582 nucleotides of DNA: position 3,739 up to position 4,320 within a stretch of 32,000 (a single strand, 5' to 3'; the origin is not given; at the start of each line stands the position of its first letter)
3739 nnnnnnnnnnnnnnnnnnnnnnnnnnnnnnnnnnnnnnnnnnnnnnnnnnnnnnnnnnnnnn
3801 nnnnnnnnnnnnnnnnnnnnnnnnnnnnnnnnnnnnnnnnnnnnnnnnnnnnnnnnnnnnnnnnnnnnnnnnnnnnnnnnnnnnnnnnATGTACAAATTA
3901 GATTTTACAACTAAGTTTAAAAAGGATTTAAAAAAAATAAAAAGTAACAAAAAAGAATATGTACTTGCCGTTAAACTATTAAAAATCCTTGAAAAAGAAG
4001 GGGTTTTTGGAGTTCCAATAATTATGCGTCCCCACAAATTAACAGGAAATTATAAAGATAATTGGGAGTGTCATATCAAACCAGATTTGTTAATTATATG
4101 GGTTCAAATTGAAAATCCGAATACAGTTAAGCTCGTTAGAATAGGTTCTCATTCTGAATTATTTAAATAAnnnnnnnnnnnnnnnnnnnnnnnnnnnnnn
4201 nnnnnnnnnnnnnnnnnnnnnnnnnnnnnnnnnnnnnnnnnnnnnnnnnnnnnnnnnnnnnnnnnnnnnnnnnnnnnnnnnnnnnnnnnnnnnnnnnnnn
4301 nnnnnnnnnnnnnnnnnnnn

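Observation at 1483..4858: Three toxin-antitoxin cassettes separated by decayed copies of the adjacent tRNA-Leu/tRNA-Gly operon: an integrase-less cassette accretion array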

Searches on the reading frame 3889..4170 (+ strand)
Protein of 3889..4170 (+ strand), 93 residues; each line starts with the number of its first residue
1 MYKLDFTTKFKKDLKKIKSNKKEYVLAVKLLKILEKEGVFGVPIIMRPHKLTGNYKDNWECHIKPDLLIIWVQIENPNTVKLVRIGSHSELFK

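Call 11: search_protein_families(library=pfam, proteins=[window:3889-4170:+], max_evalue=0.01)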
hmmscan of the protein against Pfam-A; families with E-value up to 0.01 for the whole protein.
window:3889-4170:+ (93 aa): 2 families
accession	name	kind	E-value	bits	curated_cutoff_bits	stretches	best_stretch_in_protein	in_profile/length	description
PF15738.11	YafQ_toxin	-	3.1e-25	88.7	30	1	2-93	1-88/88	Bacterial toxin of type II toxin-antitoxin system, YafQ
PF05016.21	ParE_toxin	-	4.4e-06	27.6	23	1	5-91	2-88/89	ParE toxin of type II toxin-antitoxin system, parDE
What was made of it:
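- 3581..4170 (+): RHH-antitoxin / YafQ toxin module. It contains a promoter box (3581) and genes at 3643-3882 and 3889-4170. In other strains of the same population it is replaced by ORF114-MazE-MazF. Pfam YafQ_toxin E 3e-25 (call 11).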

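Call 30: find_encoding_contigs(protein=window:3889-4170:+, flank=6000, max_places=10)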
Protein window:3889-4170:+ (93 aa): 22 contigs read that carry it; 10 places shown.
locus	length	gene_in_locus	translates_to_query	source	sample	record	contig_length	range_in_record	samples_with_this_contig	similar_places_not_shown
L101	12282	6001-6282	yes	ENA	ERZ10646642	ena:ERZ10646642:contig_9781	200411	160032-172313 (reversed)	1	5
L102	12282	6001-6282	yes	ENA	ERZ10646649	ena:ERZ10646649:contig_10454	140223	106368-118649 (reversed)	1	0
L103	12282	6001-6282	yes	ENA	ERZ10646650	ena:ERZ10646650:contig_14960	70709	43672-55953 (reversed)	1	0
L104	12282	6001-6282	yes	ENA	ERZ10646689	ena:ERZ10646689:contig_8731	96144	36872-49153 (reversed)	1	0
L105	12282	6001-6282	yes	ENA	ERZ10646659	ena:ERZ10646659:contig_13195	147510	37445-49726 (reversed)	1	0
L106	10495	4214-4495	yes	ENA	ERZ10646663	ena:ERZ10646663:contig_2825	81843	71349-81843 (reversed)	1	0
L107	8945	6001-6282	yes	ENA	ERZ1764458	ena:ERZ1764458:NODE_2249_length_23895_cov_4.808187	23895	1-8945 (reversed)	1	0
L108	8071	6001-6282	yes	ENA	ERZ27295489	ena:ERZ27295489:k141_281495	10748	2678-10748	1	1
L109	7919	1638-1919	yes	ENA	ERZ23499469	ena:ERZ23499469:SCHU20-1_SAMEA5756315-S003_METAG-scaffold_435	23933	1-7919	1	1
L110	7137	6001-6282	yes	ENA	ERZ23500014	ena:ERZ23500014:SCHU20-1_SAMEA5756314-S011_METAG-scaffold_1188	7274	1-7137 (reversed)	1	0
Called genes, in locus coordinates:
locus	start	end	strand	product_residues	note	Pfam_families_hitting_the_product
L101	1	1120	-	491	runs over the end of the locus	PF02661:Fic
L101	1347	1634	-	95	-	PF01381:HTH_3, PF13443:HTH_26 (faint)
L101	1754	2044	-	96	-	PF12844:HTH_19 (weak), PF13443:HTH_26, PF13560:HTH_31, PF01381:HTH_3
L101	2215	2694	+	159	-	-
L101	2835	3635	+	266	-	PF02661:Fic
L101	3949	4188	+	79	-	PF07927:HicA_toxin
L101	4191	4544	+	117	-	PF05534:HicB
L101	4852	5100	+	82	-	-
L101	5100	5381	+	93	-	-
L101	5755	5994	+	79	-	-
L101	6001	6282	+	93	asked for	PF15738:YafQ_toxin, PF05016:ParE_toxin (weak)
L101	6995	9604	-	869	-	PF01624:MutS_I, PF05188:MutS_II, PF05192:MutS_III, PF05190:MutS_IV, PF00488:MutS_V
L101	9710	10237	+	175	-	PF00588:SpoU_methylase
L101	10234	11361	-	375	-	PF01288:HPPK, PF01712:dNK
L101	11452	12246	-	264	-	PF10977:DUF2797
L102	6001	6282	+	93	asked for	PF15738:YafQ_toxin, PF05016:ParE_toxin (weak)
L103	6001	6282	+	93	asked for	PF15738:YafQ_toxin, PF05016:ParE_toxin (weak)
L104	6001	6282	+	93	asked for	PF15738:YafQ_toxin, PF05016:ParE_toxin (weak)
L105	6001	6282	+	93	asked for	PF15738:YafQ_toxin, PF05016:ParE_toxin (weak)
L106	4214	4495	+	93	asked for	PF15738:YafQ_toxin, PF05016:ParE_toxin (weak)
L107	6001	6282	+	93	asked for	PF15738:YafQ_toxin, PF05016:ParE_toxin (weak)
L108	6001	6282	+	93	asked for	PF15738:YafQ_toxin, PF05016:ParE_toxin (weak)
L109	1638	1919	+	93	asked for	PF15738:YafQ_toxin, PF05016:ParE_toxin (weak)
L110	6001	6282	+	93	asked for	PF15738:YafQ_toxin, PF05016:ParE_toxin (weak)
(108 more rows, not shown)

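Call 60: find_homologous_proteins(query=window:3889-4170:+, max_evalue=1e-20)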
Query window:3889-4170:+ (93 aa): 461 proteins with E <= 1e-20 among 1295 candidates; the best 120 are listed.
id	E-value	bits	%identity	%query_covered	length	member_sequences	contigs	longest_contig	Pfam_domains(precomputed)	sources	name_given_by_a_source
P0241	1.9e-54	199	98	100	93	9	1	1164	PF15738.12,PF05016.22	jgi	jgi:mRNA interferase YafQ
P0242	5.5e-54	198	98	100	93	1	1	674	PF15738.12,PF05016.22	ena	-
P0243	2.1e-52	193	96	100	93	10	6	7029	PF15738.12,PF05016.22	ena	-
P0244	1.3e-43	164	78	100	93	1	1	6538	PF15738.12,PF05016.22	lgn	-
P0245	1.4e-42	161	77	100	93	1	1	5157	PF15738.12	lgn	-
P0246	1.8e-42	161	77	100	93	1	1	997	PF15738.12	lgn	-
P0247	3.6e-42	160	77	100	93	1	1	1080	PF15738.12,PF05016.22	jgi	jgi:mRNA interferase YafQ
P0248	4.4e-42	160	77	100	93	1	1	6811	PF15738.12,PF05016.22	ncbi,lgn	ncbi:MAG: type II toxin-antitoxin system YafQ family toxin [Pricia sp.]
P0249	4.3e-41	156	74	100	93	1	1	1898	PF15738.12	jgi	-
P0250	4.3e-41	156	75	100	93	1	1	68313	PF15738.12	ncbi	-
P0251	5.5e-41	156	74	100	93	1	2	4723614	PF15738.12,PF05016.22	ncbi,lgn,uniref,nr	ncbi:type II toxin-antitoxin system YafQ family toxin [Aggregatimonas sangjinii]|uniref:Type II toxi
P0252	2.7e-40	154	76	100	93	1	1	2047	PF15738.12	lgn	-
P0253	2.8e-40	154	75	100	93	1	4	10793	PF15738.12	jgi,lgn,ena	-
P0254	3.0e-40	154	75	100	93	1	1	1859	PF15738.12,PF05016.22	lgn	-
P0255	3.9e-40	153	75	100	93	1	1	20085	PF15738.12,PF05016.22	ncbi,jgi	-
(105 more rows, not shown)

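Call 61: find_encoding_contigs(protein=P0243, flank=7000, max_places=8)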
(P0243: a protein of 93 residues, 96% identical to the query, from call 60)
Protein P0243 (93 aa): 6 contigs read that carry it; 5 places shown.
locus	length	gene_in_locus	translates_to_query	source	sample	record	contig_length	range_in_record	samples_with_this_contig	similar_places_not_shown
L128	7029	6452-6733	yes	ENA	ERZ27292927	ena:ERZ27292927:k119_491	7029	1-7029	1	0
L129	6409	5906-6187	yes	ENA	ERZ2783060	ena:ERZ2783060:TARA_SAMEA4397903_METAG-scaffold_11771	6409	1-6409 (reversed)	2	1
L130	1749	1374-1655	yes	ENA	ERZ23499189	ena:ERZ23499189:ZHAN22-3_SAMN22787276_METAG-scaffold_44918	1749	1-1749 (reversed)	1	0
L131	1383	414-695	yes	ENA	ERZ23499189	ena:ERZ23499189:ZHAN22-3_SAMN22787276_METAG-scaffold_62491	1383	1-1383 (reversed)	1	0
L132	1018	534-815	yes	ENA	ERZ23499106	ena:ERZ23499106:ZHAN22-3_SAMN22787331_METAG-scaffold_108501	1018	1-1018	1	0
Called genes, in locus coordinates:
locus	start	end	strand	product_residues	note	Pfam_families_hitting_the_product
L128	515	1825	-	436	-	PF24681:Kelch_KLHDC2_KLHL20_DRC7, PF24981:Beta-prop_ATRN-LZTR1 (faint), PF13415:Beta-prop_FBX42 (faint)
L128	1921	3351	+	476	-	PF26696:PTL_trimer, PF23657:DUF7151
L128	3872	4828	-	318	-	PF09603:Fib_succ_major, PF18962:Por_Secre_tail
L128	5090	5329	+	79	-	PF07927:HicA_toxin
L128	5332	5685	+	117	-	PF05534:HicB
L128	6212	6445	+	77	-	-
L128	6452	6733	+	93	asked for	PF15738:YafQ_toxin, PF05016:ParE_toxin (weak)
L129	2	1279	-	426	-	?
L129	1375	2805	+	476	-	PF26696:PTL_trimer, PF23657:DUF7151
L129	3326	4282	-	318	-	PF09603:Fib_succ_major, PF18962:Por_Secre_tail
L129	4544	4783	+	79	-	PF07927:HicA_toxin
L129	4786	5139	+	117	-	PF05534:HicB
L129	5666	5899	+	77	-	-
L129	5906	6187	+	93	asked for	PF15738:YafQ_toxin, PF05016:ParE_toxin (weak)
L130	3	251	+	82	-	?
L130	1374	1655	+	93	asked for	PF15738:YafQ_toxin, PF05016:ParE_toxin (weak)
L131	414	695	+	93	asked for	PF15738:YafQ_toxin, PF05016:ParE_toxin (weak)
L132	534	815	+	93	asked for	PF15738:YafQ_toxin, PF05016:ParE_toxin (weak)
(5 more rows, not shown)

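Call 85: search_protein_families(library=ncbifam, proteins=[window:3889-4170:+], max_evalue=0.01)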
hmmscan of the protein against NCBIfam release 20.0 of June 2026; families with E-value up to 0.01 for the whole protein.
window:3889-4170:+ (93 aa): 2 families
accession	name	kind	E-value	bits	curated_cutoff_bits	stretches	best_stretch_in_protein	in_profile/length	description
TIGR02385.1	RelE_StbE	subfamily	4.3e-18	65.6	27.9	1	3-92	1-88/88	type II toxin-antitoxin system mRNA interferase toxin, RelE/StbE family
TIGR00053.1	TIGR00053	subfamily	1.3e-15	57.7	87.25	1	1-93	1-92/92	YafQ family addiction module toxin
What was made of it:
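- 3581..4170 (+): NCBIfam RelE_StbE E 4e-18 (call 85).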

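Call 97: find_encoding_contigs(protein=P0244, flank=7000, max_places=4)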
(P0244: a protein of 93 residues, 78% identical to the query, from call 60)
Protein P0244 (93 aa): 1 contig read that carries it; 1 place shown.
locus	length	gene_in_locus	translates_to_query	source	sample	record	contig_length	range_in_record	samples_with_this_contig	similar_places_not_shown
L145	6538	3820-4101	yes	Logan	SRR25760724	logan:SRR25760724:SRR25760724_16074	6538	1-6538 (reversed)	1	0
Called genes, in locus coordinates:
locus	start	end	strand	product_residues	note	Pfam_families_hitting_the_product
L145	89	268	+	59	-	-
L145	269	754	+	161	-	PF19502:DUF6036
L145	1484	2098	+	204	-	PF00239:Resolvase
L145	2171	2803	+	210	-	PF14730:DUF4468 (weak)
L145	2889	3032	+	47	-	-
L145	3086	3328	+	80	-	-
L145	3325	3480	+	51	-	-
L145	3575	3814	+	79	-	-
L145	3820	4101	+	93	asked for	PF15738:YafQ_toxin, PF05016:ParE_toxin (faint)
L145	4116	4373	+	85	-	PF21956:DUF6922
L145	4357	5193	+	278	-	PF08843:AbiEii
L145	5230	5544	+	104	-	-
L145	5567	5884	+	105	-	-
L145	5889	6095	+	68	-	-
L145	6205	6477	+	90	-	-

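Call 98: find_encoding_contigs(protein=P0251, flank=8000, max_places=3)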
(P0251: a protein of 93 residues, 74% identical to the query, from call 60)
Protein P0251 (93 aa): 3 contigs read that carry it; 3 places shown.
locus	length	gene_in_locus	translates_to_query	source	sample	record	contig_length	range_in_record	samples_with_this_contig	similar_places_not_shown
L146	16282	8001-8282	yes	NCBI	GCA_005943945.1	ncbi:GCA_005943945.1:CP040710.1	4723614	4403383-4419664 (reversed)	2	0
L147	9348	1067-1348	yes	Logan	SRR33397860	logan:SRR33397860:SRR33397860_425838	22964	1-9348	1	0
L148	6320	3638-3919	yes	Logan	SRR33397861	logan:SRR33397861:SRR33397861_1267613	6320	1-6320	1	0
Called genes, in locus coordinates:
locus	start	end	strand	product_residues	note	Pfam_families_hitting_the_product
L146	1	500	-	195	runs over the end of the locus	-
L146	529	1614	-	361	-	-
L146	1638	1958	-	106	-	-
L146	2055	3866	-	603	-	PF00474:SSF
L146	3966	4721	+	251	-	PF01925:TauE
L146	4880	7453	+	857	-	PF17162:DUF5118, PF17148:DUF5117, PF16313:DUF4953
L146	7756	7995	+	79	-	-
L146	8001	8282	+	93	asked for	PF15738:YafQ_toxin, PF05016:ParE_toxin (weak)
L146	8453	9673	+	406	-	PF00174:Oxidored_molyb, PF03404:Mo-co_dimer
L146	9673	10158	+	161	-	-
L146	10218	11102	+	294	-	PF04116:FA_hydroxylase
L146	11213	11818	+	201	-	PF14512:TM1586_NiRdase (faint), PF00881:Nitroreductase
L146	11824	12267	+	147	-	PF00383:dCMP_cyt_deam_1, PF14437:MafB19-deam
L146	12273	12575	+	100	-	PF02482:Ribosomal_S30AE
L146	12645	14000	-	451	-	PF00171:Aldedh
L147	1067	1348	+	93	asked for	PF15738:YafQ_toxin, PF05016:ParE_toxin (weak)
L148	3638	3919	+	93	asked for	PF15738:YafQ_toxin, PF05016:ParE_toxin (weak)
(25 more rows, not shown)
